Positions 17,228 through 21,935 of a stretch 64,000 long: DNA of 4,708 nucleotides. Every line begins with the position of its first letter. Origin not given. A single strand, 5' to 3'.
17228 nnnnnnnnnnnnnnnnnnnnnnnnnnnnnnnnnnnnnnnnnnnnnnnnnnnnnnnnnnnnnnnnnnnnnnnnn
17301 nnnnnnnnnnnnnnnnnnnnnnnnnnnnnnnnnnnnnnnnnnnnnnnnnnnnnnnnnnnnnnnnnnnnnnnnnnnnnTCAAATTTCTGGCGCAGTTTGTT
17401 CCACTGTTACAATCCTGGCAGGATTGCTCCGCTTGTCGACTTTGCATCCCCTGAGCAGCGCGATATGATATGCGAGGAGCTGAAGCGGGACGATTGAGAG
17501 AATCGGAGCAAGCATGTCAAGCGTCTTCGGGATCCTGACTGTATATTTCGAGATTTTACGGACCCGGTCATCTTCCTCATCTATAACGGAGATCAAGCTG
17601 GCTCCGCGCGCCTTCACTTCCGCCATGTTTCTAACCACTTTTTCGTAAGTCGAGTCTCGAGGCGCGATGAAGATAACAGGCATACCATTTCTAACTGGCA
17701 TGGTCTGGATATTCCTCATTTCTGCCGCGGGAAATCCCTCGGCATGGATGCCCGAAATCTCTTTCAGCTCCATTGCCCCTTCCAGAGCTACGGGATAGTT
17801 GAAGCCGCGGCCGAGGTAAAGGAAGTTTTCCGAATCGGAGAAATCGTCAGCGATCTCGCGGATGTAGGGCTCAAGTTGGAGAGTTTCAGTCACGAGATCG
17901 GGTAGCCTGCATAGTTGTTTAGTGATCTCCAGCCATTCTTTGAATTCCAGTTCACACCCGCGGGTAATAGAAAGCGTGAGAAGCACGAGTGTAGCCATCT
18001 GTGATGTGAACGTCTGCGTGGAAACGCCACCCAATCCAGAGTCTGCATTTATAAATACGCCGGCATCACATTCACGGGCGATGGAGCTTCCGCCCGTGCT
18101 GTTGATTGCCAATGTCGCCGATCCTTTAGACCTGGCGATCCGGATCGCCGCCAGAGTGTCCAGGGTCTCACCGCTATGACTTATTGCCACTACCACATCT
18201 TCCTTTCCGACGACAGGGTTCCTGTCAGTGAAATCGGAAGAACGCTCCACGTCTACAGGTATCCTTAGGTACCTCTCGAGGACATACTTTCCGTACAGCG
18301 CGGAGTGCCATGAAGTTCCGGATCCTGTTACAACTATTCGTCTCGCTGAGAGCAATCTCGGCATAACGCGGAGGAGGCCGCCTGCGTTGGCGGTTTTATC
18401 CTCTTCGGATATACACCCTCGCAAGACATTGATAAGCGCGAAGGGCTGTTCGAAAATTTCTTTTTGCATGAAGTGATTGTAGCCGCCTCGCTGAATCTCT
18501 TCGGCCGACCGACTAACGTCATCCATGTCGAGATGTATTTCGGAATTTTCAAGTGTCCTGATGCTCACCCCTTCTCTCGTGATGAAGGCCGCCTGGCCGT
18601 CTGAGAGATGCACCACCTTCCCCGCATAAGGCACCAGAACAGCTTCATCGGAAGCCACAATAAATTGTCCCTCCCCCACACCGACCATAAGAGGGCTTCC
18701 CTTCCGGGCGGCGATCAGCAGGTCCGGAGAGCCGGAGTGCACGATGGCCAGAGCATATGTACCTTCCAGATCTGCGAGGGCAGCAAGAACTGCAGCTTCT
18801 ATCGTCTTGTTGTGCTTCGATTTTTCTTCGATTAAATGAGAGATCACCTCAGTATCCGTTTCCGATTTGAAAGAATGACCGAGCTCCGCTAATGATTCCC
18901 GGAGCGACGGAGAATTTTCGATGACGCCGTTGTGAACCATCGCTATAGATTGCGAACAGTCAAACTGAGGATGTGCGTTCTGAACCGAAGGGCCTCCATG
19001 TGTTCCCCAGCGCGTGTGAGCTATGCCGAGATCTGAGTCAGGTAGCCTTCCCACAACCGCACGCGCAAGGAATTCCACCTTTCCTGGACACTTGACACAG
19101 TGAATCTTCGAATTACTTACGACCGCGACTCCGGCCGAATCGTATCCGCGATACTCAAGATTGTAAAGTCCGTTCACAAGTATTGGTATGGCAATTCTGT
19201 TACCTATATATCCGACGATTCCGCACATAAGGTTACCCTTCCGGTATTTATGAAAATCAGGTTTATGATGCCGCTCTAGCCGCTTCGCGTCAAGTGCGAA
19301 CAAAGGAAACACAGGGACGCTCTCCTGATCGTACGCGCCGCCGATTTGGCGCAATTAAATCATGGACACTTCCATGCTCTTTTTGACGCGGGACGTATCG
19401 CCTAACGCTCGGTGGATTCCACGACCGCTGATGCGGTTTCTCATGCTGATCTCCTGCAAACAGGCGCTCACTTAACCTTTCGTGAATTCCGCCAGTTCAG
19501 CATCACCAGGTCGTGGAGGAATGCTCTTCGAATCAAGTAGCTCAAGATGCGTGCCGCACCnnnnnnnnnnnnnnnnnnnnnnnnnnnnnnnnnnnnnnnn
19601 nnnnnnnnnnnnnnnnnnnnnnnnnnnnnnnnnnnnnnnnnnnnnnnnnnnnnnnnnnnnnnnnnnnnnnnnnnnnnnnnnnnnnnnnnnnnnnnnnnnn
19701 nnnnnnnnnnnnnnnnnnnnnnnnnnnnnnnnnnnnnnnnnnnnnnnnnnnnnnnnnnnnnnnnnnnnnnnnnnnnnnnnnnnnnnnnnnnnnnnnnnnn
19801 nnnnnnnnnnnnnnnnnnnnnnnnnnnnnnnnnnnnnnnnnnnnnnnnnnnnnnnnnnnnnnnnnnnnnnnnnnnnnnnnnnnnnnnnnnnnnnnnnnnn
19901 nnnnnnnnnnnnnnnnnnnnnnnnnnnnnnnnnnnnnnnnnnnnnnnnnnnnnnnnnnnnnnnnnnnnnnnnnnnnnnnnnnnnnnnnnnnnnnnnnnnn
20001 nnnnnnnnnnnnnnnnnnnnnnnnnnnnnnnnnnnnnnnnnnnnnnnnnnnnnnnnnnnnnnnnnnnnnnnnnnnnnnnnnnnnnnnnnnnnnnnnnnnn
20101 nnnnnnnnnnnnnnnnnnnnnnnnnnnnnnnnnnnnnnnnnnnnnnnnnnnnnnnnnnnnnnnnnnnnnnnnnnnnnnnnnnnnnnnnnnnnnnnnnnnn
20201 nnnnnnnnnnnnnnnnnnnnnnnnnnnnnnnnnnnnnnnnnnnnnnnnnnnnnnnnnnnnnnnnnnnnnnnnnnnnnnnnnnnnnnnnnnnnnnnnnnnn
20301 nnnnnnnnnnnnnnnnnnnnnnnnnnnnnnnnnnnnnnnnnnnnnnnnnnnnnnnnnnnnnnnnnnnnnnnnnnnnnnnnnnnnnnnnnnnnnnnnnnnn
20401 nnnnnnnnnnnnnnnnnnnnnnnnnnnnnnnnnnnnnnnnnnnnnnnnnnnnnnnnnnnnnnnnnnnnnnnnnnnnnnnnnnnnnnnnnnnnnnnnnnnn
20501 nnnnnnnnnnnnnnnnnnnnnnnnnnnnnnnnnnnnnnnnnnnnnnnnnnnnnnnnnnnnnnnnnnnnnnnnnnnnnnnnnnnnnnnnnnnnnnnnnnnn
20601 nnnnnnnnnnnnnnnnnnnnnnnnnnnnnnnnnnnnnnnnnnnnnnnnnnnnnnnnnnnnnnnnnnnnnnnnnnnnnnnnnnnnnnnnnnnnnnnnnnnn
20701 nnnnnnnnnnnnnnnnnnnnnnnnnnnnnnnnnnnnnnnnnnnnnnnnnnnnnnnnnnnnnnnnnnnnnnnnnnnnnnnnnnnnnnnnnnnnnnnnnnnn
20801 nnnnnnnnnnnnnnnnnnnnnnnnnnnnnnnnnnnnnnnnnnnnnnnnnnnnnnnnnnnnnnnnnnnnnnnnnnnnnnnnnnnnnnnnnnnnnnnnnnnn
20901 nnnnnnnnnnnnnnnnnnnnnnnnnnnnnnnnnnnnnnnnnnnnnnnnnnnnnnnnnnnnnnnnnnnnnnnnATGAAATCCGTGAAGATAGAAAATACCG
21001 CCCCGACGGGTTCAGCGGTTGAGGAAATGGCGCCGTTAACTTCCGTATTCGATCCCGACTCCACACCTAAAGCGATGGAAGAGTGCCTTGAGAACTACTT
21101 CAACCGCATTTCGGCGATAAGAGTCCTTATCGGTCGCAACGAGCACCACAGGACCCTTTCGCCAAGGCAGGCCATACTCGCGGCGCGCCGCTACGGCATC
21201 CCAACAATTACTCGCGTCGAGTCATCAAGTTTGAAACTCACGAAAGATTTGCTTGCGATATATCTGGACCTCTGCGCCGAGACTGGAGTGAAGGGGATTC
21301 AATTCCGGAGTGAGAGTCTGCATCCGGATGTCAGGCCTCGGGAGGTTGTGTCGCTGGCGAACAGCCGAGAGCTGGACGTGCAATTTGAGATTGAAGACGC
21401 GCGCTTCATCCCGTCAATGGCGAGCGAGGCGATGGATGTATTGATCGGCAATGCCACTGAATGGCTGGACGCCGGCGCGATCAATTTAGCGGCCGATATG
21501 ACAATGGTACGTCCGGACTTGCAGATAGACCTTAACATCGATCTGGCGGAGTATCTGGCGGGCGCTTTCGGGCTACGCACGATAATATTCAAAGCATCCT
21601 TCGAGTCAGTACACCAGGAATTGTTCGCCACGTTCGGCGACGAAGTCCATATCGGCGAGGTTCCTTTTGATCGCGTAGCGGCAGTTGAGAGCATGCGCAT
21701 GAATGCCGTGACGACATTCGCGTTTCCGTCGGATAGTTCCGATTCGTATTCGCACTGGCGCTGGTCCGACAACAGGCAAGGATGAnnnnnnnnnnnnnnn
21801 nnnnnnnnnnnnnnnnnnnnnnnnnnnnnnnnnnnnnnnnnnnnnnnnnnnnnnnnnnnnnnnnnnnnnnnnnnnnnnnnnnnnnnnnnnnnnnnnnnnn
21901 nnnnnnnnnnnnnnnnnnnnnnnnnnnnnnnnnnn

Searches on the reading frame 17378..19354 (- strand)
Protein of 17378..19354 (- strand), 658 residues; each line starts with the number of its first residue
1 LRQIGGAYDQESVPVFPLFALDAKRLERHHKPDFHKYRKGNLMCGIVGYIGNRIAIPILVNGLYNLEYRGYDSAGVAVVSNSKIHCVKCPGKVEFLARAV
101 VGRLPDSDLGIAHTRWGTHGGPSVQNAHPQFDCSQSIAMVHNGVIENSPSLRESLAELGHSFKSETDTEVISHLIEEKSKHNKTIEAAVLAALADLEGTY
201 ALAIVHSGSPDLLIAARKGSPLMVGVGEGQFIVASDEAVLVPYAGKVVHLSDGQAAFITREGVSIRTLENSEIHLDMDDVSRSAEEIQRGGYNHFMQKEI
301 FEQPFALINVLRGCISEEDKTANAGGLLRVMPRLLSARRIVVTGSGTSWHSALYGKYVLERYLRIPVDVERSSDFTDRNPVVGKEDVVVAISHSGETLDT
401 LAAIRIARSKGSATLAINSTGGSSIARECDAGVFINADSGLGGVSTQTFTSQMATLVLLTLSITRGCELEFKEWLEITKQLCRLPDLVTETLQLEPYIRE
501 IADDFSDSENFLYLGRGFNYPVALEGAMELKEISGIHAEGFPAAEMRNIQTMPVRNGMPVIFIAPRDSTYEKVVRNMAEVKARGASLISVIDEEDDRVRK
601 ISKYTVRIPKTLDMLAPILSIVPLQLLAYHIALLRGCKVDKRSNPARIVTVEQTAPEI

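Call 6: search_protein_families(library=ncbifam, proteins=[window:17378-19354:-])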
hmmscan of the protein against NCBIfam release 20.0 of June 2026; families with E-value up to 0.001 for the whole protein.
window:17378-19354:- (658 aa): 26 families (the best 25 are shown)
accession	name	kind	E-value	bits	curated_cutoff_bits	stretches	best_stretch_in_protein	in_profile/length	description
NF001484.0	PRK00331.1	subfamily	7e-199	662.1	381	1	43-652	1-601/601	isomerizing glutamine--fructose-6-phosphate transaminase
TIGR01135.1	glmS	equivalog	5.5e-196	652.7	418.05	1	44-652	1-607/607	glutamine--fructose-6-phosphate transaminase (isomerizing)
TIGR01134.1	purF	equivalog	2.8e-29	102.7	350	1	44-272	1-231/432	amidophosphoribosyltransferase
NF046059.1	NagB_SO3506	equivalog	5.3e-28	98.3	430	1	334-599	35-291/330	glucosamine-6-phosphate deaminase NagB-II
NF041128.1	glucosaP_deam_GlmD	equivalog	5.9e-26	91.5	580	1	337-641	31-313/323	glucosamine-6-phosphate deaminase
TIGR01536.1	asn_synth_AEB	equivalog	5.3e-13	48.8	267.1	1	133-286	67-209/517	asparagine synthase (glutamine-hydrolyzing)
NF006949.0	PRK09431.1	equivalog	3.2e-10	39.2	499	1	126-262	59-186/554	asparagine synthase B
TIGR03127.2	RuMP_HxlB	equivalog_domain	1.1e-09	38.4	160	1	326-441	19-129/178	6-phospho-3-hexuloisomerase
NF006426.0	PRK08674.1-6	subfamily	1.3e-09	37.4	295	1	337-481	46-187/354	bifunctional phosphoglucose/phosphomannose isomerase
NF008458.0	PRK11337.1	equivalog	3.5e-09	36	378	1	381-434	185-238/293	MurR/RpiR family transcriptional regulator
TIGR03104.1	trio_amidotrans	equivalog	7.4e-09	34.4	570.1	1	124-240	57-165/589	N-acetylglutaminylglutamine amidotransferase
NF040776.2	AlsR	equivalog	7.6e-08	31.6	400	1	382-440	174-232/279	transcriptional repressor AlsR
TIGR03108.1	eps_aminotran_1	hypoth_equivalog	2.4e-07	29.8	816.9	1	126-240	59-166/628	XrtA/PEP-CTERM system amidotransferase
NF041755.1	RuMP_HxlAB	equivalog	2.8e-07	29.8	500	1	330-437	239-341/391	bifunctional 3-hexulose-6-phosphate synthase/6-phospho-3-hexuloisomerase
NF008451.0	PRK11302.1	subfamily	3e-07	30.2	296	1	327-438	118-228/286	transcriptional regulator HexR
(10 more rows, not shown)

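Call 10: find_related_loci(query=window:17378-19354:-, collection=genome_contigs, flank=10000)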
Query window:17378-19354:- (658 aa) in genome_contigs; peptide patterns used: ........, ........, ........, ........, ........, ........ (x = any residue, [..] = any of these).
153 stretches matched a pattern; 108 encode a relative of the query (tblastn E <= 1e-3); the best 80 are kept; 80 distinct loci.
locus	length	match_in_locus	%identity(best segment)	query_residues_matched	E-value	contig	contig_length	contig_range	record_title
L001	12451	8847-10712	81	37-658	0e+0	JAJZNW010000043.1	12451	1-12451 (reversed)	MAG: Bacteroidetes bacterium isolate MAS4.bin38 NODE_6049_length_12451_cov_5.173077, whole genome shotgun sequence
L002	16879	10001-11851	44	39-652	1e-172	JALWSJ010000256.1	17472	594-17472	MAG: Flavobacteriales bacterium isolate M2_metabat2_scaf2bin.061 M2_NODE_3503_length_17472_cov_2.947074, whole genome sh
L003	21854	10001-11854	47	39-652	0e+0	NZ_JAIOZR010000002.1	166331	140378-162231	MAG: Chlorobium sp. isolate Tobar13m-G12 Tobar13m-C119, whole genome shotgun sequence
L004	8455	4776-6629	43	38-652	7e-159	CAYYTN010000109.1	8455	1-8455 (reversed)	MAG TPA_asm: uncultured Chloroflexota bacterium isolate SRP200020_co5_47 genome assembly, contig: NODE_13162_length_8455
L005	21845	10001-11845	42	36-652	1e-151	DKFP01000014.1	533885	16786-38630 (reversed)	MAG TPA_asm: Deferribacteraceae bacterium UBA6793 UBA6793_contig_5, whole genome shotgun sequence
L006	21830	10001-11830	40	40-652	2e-147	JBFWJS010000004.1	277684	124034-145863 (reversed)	MAG: Deferribacterales bacterium isolate CA_2019_NHSR_24 NODE_77_length_277684_cov_318.932000_NHSR, whole genome shotgun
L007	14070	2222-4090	41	36-652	2e-145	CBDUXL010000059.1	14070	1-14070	MAG TPA_asm: uncultured bacterium isolate SRR22302370_binner13_Refined_2 genome assembly, contig: ERZ25074855.3382, whol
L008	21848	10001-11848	41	38-652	1e-144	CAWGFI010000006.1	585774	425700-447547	MAG: uncultured delta proteobacterium isolate MFD05684.bin.2.29 genome assembly, contig: contig_113704, whole genome sho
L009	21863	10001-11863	40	28-652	3e-141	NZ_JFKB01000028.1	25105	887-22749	Thalassospira alkalitolerans strain JCM 18968 contig28, whole genome shotgun sequence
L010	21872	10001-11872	38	31-652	3e-140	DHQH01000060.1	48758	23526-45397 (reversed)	MAG TPA_asm: Alphaproteobacteria bacterium UBA5343 UBA5343_contig_814, whole genome shotgun sequence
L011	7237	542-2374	41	42-652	4e-140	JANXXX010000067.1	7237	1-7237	MAG: Gallionella sp. isolate GL140_3_metabat_236_sub GL140_3_k141_2252698, whole genome shotgun sequence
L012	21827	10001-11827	40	41-652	2e-138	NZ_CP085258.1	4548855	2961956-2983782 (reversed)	Thalassospira australica strain ABH-489 chromosome, complete genome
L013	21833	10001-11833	41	39-652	3e-138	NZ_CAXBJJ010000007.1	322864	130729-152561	MAG: uncultured Thalassospira sp. isolate ERR2762162_binner123_Refined_19 ERZ3421795.25, whole genome shotgun sequence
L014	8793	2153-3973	40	43-652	1e-137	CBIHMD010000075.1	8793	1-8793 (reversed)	MAG TPA_asm: uncultured Thalassospira sp. isolate SRR17255024_concoct_3 genome assembly, contig: ERZ27337132.1765, whole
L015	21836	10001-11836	40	38-652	5e-137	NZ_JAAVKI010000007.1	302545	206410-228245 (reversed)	Thalassospira sp. HF15 NODE_7_length_302545_cov_5.377402, whole genome shotgun sequence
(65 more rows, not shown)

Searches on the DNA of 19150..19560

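Call 65: search_rna_families(source=window, start=19150, end=19560, threshold=evalue, max_evalue=1)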
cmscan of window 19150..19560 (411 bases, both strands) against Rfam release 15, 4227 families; matches with E-value up to 1: 1.
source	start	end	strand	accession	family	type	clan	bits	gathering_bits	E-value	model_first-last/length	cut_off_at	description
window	19244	19362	+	RF02050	STnc470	Gene; sRNA;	-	14.6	80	0.18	1-226/226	no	Salmonella enterica sRNA STnc470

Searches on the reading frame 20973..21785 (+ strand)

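Call 7: search_protein_families(library=ncbifam, proteins=[window:20973-21785:+])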
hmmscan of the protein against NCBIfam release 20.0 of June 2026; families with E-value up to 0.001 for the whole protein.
window:20973-21785:+ (270 aa): 1 family
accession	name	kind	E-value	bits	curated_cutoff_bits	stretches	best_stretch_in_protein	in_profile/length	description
TIGR03849.2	arch_ComA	equivalog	1.1e-05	25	280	1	22-243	8-233/241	phosphosulfolactate synthase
